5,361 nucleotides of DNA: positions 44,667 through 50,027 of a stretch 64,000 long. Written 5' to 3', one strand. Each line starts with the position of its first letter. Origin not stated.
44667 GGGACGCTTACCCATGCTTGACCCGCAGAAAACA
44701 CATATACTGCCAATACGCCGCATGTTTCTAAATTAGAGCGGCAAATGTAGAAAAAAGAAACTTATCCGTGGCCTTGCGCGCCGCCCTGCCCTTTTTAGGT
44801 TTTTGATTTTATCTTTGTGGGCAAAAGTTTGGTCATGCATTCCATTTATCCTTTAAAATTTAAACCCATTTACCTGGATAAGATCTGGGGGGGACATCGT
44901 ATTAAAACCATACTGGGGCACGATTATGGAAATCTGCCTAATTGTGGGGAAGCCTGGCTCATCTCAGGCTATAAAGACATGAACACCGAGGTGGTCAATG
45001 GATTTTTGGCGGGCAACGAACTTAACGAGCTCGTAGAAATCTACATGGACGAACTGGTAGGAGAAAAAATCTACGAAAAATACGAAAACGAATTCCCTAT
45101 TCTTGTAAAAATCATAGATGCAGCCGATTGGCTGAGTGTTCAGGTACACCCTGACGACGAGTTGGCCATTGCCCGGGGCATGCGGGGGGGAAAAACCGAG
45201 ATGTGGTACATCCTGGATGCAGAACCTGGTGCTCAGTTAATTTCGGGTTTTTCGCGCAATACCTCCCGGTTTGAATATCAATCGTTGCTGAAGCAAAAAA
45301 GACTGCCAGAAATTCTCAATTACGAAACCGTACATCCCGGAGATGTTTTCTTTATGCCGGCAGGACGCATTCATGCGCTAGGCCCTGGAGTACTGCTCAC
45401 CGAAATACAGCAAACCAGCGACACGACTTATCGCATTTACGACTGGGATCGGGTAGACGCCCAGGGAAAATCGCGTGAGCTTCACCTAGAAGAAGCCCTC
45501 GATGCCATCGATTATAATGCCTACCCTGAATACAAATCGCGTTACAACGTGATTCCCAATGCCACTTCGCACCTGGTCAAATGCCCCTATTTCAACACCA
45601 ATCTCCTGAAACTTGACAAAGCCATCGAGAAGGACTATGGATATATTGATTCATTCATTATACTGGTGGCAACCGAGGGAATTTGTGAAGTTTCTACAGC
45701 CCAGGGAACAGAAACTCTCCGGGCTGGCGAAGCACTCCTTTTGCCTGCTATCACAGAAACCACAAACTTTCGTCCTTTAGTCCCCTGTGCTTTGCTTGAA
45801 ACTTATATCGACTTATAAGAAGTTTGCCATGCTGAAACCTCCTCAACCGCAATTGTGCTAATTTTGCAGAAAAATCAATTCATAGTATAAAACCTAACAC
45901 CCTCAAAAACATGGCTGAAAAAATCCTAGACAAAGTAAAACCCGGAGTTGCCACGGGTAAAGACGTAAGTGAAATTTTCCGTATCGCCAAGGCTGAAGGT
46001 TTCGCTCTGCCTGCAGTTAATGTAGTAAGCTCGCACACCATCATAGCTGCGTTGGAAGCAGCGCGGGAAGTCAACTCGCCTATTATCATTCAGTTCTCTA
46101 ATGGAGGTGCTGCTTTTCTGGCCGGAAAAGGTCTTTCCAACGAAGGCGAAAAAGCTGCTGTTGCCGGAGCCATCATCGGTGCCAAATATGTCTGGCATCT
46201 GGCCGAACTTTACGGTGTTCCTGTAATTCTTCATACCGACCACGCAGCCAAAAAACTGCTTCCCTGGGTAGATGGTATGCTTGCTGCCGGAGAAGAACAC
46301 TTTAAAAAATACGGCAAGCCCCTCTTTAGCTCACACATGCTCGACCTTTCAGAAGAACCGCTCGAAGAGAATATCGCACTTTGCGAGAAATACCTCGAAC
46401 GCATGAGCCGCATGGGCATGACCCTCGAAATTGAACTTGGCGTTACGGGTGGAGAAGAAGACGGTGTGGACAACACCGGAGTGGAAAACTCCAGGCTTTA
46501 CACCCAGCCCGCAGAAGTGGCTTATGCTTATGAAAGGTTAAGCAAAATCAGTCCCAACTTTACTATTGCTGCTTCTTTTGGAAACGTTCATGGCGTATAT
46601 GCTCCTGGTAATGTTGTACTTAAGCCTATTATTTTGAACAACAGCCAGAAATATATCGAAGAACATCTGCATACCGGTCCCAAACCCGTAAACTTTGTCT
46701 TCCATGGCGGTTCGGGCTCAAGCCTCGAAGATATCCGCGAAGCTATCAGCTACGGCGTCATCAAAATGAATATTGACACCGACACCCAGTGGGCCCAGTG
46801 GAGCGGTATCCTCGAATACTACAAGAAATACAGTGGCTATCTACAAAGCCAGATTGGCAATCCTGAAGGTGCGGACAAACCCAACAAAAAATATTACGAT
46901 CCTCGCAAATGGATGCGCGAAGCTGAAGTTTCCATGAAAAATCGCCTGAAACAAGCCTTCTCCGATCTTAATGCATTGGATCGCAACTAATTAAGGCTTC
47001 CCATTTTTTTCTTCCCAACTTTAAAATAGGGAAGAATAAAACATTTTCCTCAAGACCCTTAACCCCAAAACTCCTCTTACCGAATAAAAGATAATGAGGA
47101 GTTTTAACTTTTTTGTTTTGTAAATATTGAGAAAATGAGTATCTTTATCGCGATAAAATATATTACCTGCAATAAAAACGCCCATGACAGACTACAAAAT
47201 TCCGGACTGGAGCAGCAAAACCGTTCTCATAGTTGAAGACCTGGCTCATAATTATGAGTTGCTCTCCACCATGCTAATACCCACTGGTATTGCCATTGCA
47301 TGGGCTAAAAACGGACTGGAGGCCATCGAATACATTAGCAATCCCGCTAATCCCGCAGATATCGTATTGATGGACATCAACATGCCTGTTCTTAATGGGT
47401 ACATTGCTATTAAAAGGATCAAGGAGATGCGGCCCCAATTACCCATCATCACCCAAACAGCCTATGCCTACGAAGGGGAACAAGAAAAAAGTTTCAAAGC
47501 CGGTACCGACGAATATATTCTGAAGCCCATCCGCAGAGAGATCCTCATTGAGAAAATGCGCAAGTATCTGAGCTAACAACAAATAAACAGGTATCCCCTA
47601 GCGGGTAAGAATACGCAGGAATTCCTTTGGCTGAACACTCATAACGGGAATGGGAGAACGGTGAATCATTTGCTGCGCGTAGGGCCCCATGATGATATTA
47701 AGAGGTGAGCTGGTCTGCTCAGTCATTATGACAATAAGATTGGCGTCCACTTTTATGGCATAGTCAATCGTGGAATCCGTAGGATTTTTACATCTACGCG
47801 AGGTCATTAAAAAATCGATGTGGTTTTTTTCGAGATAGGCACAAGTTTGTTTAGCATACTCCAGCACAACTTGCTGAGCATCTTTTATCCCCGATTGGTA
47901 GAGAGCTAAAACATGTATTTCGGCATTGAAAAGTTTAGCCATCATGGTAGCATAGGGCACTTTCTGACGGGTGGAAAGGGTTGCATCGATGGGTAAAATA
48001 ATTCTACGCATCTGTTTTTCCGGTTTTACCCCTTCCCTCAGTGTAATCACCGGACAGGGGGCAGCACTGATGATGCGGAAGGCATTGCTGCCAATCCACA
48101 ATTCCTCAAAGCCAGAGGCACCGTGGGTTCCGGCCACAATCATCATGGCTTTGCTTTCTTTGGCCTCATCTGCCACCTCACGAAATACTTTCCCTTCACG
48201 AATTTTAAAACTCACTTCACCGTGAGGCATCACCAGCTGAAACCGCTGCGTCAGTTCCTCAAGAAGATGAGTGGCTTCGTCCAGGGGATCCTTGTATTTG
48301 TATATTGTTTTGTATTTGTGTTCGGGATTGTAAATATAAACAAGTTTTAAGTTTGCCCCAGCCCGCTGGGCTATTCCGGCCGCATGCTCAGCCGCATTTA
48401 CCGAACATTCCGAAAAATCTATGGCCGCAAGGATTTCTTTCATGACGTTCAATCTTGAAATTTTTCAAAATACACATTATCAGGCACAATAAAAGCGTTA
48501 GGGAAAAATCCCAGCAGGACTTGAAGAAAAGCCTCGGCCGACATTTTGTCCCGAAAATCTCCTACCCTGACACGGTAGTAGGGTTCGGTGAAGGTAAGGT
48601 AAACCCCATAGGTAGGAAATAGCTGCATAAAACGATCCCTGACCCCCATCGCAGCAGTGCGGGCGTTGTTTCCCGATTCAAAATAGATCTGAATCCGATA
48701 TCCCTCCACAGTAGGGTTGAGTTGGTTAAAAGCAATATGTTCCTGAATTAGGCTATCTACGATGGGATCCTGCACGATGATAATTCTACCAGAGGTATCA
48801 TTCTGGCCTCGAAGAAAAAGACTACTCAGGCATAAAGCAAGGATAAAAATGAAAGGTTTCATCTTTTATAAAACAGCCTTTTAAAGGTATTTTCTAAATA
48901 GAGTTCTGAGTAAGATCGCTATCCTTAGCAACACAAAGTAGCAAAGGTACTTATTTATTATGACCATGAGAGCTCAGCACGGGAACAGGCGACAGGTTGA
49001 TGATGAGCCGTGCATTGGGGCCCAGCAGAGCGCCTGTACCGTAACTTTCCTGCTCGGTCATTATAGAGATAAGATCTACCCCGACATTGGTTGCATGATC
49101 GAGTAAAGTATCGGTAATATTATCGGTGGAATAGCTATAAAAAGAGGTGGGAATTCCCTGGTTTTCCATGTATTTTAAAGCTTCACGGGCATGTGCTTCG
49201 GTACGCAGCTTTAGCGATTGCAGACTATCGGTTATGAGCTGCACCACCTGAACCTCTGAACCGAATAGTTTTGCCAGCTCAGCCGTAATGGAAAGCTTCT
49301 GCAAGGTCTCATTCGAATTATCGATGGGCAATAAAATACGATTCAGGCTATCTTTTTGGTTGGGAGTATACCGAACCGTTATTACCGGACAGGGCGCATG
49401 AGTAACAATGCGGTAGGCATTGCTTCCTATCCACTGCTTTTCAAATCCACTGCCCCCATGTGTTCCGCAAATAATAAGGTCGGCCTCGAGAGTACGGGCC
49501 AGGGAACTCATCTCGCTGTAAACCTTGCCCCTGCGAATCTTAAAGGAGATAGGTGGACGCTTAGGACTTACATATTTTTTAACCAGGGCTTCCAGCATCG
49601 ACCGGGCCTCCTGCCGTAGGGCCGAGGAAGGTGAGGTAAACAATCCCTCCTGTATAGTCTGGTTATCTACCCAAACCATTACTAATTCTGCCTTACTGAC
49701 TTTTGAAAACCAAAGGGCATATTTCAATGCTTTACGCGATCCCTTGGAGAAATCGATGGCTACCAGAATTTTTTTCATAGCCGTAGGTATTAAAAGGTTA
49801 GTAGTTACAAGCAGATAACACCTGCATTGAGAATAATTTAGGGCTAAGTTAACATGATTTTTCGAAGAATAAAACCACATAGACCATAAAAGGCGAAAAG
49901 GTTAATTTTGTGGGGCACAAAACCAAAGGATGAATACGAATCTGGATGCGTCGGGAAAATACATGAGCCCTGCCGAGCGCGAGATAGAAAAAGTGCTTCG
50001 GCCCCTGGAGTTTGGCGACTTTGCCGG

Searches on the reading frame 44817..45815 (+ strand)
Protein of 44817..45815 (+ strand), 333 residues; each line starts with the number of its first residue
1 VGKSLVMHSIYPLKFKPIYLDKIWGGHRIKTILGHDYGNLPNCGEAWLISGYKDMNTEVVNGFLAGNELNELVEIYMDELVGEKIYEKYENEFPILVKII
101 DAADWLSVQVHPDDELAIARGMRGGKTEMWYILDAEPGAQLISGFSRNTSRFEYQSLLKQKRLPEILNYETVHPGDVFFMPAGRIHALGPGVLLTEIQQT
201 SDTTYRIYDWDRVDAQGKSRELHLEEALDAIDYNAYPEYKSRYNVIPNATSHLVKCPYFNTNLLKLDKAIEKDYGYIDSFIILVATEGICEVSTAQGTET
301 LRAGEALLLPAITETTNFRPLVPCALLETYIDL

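Call 59: search_protein_families(library=ncbifam, proteins=[window:44817-45815:+], max_evalue=0.00001)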
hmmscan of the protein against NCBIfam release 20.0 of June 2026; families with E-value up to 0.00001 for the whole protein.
window:44817-45815:+ (333 aa): 2 families
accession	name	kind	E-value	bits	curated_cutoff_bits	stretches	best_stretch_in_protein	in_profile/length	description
TIGR00218.1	manA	equivalog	5.8e-36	124.4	116.2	2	164-314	203-345/359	mannose-6-phosphate isomerase, class I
NF011710.0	PRK15131.1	equivalog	5.7e-07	28.8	571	0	55-116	44-104/391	mannose-6-phosphate isomerase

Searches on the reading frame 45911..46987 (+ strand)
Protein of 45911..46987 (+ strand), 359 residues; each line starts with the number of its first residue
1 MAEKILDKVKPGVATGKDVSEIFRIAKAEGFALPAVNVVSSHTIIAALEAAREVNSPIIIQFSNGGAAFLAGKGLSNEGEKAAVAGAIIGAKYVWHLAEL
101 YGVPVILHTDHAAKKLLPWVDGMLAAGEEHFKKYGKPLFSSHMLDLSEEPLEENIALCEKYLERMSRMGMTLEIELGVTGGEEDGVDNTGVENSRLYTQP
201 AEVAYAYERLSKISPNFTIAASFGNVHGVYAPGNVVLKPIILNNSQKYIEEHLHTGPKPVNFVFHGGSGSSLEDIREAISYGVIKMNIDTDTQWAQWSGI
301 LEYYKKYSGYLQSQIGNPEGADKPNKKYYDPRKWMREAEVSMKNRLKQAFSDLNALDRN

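Call 59: search_protein_families(library=ncbifam, proteins=[window:45911-46987:+], max_evalue=0.00001)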
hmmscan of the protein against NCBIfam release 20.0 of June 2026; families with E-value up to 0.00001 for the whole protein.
window:45911-46987:+ (359 aa): 20 families
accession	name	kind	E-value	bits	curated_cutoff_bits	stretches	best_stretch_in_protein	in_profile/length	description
NF006628.0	PRK09197.1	equivalog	7.2e-172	571.3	297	1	4-358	2-356/359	class II fructose-bisphosphate aldolase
TIGR01520.1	FruBisAldo_II_A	equivalog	2e-169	563.3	347.7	1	5-358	1-356/357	class II fructose-bisphosphate aldolase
TIGR00167.1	cbbA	subfamily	1.1e-104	349.9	215.6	1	16-358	3-289/290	ketose-bisphosphate aldolase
TIGR01859.1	fruc_bis_ald_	equivalog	1.1e-42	146.7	343.05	1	20-355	5-278/282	class II fructose-1,6-bisphosphate aldolase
NF041368.1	Fbpase2_Halo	equivalog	2.2e-31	109.1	500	1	15-337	5-296/333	class II fructose-bisphosphate aldolase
NF009497.0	PRK12857.1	equivalog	4.3e-28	98.4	423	1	19-297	6-240/284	class II fructose-1,6-bisphosphate aldolase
NF009374.0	PRK12737.1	subfamily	6.1e-28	97.6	383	1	21-344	8-269/284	tagatose-bisphosphate aldolase subunit GatY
NF006626.0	PRK09195.1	subfamily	3.5e-27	95.2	384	1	21-350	8-275/284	tagatose-bisphosphate aldolase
NF006042.0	PRK08185.1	subfamily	1.1e-25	90.6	405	1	20-308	6-251/287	hypothetical protein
NF006376.0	PRK08610.1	equivalog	4.8e-25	88.9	527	1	20-300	7-244/286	class II fructose-bisphosphate aldolase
TIGR01858.1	tag_bisphos_ald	equivalog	5.4e-24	84.8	443.55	1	21-348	6-271/282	tagatose bisphosphate family class II aldolase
NF005590.0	PRK07315.1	equivalog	1.1e-23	84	443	1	22-342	9-276/293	class II fructose-bisphosphate aldolase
NF005288.0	PRK06806.1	equivalog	1.6e-23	83.3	396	1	19-292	6-233/281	class II fructose-bisphosphate aldolase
NF005481.0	PRK07084.1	equivalog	3.7e-21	75.7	511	1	20-283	16-265/324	class II fructose-bisphosphate aldolase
NF005284.0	PRK06801.1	equivalog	5.9e-21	75.1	406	1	21-291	8-235/286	ketose 1,6-bisphosphate aldolase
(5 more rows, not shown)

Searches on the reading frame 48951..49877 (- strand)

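Call 59: search_protein_families(library=ncbifam, proteins=[window:48951-49877:-], max_evalue=0.00001)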
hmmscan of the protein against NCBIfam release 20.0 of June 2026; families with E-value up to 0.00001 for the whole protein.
window:48951-49877:- (308 aa): 3 families
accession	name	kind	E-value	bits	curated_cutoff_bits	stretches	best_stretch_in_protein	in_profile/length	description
NF011581.0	PRK15005.1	equivalog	2.6e-12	47.1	166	1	85-169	62-144/144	universal stress protein UspF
NF012000.0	PRK15456.1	equivalog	1.6e-09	38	189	1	86-169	61-142/142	universal stress protein UspG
NF008380.0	PRK11175.1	equivalog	3e-08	33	227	0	85-169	219-300/313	universal stress protein UspE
